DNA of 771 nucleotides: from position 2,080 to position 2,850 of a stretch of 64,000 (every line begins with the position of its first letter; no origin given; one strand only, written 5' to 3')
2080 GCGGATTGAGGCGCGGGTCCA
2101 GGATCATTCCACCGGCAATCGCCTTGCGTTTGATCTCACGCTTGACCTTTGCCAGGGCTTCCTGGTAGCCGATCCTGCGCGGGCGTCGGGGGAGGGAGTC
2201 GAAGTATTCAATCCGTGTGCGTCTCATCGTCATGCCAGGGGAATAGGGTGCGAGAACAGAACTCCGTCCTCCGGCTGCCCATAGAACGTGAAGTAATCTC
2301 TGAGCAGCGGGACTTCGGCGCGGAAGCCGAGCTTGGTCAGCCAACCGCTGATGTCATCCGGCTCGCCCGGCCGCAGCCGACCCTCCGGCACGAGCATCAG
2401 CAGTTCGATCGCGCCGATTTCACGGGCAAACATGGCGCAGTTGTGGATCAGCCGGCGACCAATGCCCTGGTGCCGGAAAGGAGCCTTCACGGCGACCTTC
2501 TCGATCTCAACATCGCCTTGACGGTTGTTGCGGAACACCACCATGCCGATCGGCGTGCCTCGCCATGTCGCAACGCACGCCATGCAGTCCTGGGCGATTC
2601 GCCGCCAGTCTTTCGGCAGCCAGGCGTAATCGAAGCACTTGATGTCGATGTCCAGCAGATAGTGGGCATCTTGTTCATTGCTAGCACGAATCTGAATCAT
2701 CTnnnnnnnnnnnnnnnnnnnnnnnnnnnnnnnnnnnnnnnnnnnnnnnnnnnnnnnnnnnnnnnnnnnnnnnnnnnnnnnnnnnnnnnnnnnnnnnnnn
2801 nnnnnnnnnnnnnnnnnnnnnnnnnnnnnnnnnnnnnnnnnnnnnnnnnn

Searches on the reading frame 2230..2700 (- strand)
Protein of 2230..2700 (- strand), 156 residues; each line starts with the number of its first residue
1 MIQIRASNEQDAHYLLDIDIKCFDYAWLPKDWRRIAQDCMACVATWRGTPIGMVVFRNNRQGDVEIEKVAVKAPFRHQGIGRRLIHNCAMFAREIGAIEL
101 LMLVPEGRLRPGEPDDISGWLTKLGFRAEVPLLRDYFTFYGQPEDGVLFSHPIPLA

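Call 24: search_protein_families(library=pfam, proteins=[window:2230-2700:-], max_evalue=0.01)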
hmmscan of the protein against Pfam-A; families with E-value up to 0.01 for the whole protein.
window:2230-2700:- (156 aa): 4 families
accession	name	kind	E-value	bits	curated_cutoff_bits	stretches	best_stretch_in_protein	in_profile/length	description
PF00583.31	Acetyltransf_1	-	1.3e-12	48.5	20.7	1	15-103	4-98/116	Acetyltransferase (GNAT) family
PF13508.13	Acetyltransf_7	-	3.3e-08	34.2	27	1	42-127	6-83/84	Acetyltransferase (GNAT) domain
PF13673.13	Acetyltransf_10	-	6.8e-06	26.5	23.6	1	32-93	22-81/128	Acetyltransferase (GNAT) domain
PF14542.12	Acetyltransf_CG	-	0.00021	21.8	30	1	48-96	9-57/80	GCN5-related N-acetyl-transferase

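Call 68: find_encoding_contigs(protein=window:2230-2700:-, flank=10000, max_places=4)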
Protein window:2230-2700:- (156 aa): 2 contigs read that carry it; 1 place shown.
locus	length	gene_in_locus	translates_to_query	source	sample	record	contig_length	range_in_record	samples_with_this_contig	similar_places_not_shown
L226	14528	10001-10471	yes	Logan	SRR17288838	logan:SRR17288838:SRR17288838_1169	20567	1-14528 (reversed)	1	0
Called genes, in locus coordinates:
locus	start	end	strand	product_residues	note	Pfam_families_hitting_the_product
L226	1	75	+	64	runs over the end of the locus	-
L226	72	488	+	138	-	-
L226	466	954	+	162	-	-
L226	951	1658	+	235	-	-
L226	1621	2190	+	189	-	-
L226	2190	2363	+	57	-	-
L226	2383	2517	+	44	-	-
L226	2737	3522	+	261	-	PF00149:Metallophos, PF12850:Metallophos_2 (faint)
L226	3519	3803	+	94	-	-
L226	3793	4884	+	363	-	PF01068:DNA_ligase_A_M (faint), PF14743:DNA_ligase_OB_2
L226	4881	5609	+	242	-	PF01555:N6_N4_Mtase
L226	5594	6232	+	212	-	-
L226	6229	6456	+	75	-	-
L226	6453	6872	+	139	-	-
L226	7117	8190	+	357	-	PF21189:PHA02142 (weak), PF09414:RNA_ligase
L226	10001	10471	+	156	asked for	PF13673:Acetyltransf_10 (weak), PF00583:Acetyltransf_1, PF13508:Acetyltransf_7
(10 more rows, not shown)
